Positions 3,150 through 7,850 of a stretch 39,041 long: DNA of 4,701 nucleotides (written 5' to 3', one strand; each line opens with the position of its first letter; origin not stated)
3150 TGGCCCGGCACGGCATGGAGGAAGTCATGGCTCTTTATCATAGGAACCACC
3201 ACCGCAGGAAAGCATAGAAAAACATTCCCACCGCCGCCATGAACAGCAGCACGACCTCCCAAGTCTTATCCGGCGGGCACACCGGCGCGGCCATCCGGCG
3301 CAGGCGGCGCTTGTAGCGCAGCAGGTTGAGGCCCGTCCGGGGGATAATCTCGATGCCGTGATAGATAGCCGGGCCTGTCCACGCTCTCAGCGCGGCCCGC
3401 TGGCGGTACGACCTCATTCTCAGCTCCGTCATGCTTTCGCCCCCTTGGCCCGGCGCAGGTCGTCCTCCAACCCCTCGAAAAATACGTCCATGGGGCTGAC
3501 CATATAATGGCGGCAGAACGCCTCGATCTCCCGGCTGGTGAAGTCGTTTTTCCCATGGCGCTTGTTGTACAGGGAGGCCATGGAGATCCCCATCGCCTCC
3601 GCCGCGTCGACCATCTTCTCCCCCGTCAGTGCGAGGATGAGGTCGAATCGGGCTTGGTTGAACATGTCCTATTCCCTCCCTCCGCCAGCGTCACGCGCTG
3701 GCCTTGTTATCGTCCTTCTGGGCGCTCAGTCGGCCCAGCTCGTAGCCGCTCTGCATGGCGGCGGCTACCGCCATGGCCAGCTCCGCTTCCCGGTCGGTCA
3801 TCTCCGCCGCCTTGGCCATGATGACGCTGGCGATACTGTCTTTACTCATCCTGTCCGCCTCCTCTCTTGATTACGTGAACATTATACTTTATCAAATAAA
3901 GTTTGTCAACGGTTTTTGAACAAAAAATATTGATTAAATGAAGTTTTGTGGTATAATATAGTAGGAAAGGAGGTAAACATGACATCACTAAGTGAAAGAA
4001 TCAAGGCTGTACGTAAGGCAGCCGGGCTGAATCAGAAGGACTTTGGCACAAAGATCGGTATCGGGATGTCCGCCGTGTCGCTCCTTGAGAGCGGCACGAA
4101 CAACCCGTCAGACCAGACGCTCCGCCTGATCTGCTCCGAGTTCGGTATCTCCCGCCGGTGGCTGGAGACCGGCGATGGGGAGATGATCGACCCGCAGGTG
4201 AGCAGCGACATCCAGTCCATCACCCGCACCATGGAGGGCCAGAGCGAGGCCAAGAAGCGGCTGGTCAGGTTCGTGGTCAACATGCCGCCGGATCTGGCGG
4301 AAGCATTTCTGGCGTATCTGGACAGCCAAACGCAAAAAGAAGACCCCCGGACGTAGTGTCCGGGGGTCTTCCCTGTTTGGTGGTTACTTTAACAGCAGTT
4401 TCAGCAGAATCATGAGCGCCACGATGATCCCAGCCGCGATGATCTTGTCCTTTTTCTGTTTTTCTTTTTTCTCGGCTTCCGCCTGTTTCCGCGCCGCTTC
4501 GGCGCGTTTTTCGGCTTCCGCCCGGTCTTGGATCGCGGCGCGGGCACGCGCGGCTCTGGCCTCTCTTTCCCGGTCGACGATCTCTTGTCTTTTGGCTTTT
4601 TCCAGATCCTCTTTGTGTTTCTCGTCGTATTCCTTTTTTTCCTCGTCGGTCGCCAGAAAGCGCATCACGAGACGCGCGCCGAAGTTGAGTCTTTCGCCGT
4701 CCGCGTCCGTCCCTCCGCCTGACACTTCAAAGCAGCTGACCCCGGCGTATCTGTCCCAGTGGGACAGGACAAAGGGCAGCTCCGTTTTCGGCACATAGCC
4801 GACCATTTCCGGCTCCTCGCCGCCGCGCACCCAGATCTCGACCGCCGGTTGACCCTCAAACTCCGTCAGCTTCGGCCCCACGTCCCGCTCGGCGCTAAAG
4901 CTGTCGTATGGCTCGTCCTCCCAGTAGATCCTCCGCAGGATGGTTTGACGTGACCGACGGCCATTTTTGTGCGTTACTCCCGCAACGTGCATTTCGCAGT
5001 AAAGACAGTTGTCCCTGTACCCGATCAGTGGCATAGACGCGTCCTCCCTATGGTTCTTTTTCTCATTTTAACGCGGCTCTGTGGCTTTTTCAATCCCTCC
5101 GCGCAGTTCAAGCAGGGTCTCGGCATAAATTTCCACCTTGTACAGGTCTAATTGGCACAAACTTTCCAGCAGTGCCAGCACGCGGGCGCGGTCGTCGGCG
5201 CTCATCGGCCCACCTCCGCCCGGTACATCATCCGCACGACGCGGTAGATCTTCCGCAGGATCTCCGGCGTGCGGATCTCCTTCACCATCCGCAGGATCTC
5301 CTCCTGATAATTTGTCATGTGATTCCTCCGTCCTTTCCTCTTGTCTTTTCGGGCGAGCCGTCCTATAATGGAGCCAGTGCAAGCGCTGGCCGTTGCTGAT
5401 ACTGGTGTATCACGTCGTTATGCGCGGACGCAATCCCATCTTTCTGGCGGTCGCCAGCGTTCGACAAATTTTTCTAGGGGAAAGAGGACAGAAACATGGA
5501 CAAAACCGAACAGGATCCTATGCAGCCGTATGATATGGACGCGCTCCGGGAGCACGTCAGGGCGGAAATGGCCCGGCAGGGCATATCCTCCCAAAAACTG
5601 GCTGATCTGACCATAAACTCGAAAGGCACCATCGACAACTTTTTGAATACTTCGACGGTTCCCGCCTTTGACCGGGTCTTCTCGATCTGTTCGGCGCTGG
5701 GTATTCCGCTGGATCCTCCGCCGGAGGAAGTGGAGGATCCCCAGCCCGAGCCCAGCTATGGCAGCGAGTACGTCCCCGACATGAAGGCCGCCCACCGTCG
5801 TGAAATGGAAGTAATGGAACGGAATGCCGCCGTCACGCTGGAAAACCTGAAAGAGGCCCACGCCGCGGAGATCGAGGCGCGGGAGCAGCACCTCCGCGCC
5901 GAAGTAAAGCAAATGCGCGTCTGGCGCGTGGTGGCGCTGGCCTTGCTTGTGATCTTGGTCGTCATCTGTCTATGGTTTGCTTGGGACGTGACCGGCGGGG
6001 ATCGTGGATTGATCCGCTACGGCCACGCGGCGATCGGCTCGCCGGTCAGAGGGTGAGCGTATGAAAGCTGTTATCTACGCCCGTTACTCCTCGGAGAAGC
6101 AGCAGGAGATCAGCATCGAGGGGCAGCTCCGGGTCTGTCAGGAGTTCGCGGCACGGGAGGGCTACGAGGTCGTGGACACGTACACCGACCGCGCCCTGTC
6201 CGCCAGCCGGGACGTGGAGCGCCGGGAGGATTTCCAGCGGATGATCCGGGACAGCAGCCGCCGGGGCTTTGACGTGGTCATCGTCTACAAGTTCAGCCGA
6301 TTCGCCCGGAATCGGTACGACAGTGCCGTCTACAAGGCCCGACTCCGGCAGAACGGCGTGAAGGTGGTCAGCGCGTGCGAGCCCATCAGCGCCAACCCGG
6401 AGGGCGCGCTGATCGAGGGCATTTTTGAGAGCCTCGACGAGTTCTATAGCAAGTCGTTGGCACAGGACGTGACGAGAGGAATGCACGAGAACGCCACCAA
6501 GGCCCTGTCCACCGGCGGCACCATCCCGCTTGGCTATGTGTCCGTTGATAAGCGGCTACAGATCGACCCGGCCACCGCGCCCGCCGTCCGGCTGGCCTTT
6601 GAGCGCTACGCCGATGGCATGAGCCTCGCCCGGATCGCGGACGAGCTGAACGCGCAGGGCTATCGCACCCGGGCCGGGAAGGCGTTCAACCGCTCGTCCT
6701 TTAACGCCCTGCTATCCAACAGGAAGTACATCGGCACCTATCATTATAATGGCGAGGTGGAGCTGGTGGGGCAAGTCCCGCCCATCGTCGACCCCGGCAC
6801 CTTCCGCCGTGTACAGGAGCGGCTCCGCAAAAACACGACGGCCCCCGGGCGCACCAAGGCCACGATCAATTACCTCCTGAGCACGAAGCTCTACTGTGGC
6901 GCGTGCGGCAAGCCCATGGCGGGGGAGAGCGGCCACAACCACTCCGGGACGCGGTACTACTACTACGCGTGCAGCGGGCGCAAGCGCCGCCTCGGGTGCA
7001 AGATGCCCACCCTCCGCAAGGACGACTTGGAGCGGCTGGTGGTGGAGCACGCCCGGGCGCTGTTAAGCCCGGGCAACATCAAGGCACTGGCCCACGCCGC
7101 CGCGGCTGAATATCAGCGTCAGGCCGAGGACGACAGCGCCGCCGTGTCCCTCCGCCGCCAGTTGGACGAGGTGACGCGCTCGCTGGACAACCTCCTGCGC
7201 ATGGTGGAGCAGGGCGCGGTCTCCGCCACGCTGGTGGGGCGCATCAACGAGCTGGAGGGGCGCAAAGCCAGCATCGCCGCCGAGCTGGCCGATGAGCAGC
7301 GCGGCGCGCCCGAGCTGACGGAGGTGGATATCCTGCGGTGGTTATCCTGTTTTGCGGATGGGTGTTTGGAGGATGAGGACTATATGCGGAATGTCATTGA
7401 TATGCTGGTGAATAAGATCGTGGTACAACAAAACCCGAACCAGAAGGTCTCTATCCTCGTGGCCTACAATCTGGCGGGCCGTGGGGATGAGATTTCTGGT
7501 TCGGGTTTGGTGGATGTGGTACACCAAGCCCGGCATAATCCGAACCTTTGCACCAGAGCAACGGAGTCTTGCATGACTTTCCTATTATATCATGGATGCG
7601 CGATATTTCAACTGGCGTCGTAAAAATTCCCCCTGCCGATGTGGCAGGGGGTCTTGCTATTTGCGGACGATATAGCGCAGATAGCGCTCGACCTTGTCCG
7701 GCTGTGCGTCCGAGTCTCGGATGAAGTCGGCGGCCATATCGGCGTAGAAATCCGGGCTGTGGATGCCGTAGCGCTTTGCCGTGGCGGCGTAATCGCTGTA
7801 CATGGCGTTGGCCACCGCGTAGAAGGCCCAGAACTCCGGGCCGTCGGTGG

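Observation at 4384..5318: Lysogeny-module operon: two tiny proteins (38 and 45 aa) coupled to a membrane-tethered HIRAN-domain protein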

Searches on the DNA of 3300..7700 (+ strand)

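Call 31: search_dna_similar(query=window:3300-7700:+, collection=phages, mode=near, max_rows=15)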
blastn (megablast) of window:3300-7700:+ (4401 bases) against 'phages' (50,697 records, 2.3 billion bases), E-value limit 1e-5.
No match.

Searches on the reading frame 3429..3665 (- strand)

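Call 3: search_protein_families(library=pfam, proteins=[window:3429-3665:-], max_evalue=1)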
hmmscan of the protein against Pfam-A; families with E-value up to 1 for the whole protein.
window:3429-3665:- (78 aa): 2 families
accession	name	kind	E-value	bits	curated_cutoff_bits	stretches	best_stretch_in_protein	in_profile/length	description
PF13443.12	HTH_26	-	0.00051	20.7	22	1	22-61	17-57/63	Cro/C1-type HTH DNA-binding domain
PF13560.12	HTH_31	-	0.041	14.6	27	1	20-58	19-58/64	Helix-turn-helix domain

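Call 4: search_protein_families(library=phrogs, proteins=[window:3429-3665:-], max_evalue=1)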
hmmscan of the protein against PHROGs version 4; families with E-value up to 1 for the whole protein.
window:3429-3665:- (78 aa): 5 families
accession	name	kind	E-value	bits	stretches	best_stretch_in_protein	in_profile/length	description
phrog_2328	-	transcription regulation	0.01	16.6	1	5-61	18-74/128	transcriptional repressor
phrog_18104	-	transcription regulation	0.011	16.6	1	22-40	20-38/57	transcriptional regulator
phrog_4583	-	transcription regulation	0.066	14.3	1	20-50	28-58/81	transcriptional repressor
phrog_26076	-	unknown function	0.13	13.3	1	25-54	21-50/63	-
phrog_3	-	transcription regulation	0.14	12.8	1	10-64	96-148/430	transcriptional repressor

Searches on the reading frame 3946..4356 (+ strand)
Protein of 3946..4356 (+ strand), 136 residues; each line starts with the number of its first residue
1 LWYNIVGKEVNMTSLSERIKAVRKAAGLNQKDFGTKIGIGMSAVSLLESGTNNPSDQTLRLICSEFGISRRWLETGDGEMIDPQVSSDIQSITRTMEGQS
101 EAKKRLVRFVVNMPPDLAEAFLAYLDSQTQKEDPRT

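Call 3: search_protein_families(library=pfam, proteins=[window:3946-4356:+], max_evalue=1)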
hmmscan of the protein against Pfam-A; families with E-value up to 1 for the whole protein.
window:3946-4356:+ (136 aa): 10 families
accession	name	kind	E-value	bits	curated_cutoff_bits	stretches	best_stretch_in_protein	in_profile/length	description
PF01381.28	HTH_3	-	3.9e-13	49.7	23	1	19-73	1-55/55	Helix-turn-helix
PF12844.13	HTH_19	-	3.3e-07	30.6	30.2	1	17-78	2-63/64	Helix-turn-helix domain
PF13560.12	HTH_31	-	7e-07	29.9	27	1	15-69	2-57/64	Helix-turn-helix domain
PF22495.2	HTH_92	-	0.00027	20.6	27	1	20-55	1-36/45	RsaL-like HTH domain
PF15731.11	MqsA_antitoxin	-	0.0006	20.4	30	1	8-62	62-117/131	Antitoxin component of bacterial toxin-antitoxin system, MqsA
PF13443.12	HTH_26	-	0.0029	18.3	22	1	18-68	1-52/63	Cro/C1-type HTH DNA-binding domain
PF07022.19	Phage_CI_repr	-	0.0051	17.6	22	1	19-80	3-64/65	Bacteriophage CI repressor helix-turn-helix domain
PF13744.12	HTH_37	-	0.021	15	27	1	13-50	17-54/80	Helix-turn-helix domain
PF13384.12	HTH_23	-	0.17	12.2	24.6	0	14-45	3-35/50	Homeodomain-like domain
PF13518.12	HTH_28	-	0.2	12.2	25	0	58-71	14-27/52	Helix-turn-helix domain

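Call 4: search_protein_families(library=phrogs, proteins=[window:3946-4356:+], max_evalue=1)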
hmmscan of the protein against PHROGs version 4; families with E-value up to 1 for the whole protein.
window:3946-4356:+ (136 aa): 32 families (the best 25 are shown)
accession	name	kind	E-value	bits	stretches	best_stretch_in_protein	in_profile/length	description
phrog_8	-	transcription regulation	1.3e-16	62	1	11-86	73-228/346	transcriptional regulator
phrog_4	-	transcription regulation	3.2e-16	60.3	1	11-98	133-205/400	transcriptional repressor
phrog_2328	-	transcription regulation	1.3e-13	51.9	1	8-83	9-85/128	transcriptional repressor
phrog_2967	-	transcription regulation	3.3e-12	47.4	1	11-101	7-95/225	transcriptional regulator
phrog_1373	-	transcription regulation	1.5e-10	42.3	1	15-69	64-118/166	transcriptional regulator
phrog_3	-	transcription regulation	6.9e-09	37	1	9-85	83-159/430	transcriptional repressor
phrog_147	-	transcription regulation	7.1e-08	33.7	1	12-101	2-94/100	transcriptional regulator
phrog_2439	-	transcription regulation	8.2e-08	32.5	1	11-85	4-77/367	transcriptional regulator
phrog_2104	-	unknown function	1.8e-06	29.1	1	16-62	41-87/103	-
phrog_3037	-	transcription regulation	2.4e-06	28.5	1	10-95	22-92/189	transcriptional repressor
phrog_4836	-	transcription regulation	3.2e-06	27.8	1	13-127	74-163/194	CII-like regulator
phrog_5823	-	transcription regulation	1.7e-05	25.1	1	12-72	4-65/404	transcriptional regulator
phrog_5736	-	transcription regulation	2.8e-05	25.2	1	19-127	11-112/133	transcriptional regulator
phrog_7241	-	transcription regulation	3.9e-05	24.7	1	16-69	63-116/122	transcriptional regulator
phrog_9710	-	unknown function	0.00014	22.9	1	33-84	33-86/95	-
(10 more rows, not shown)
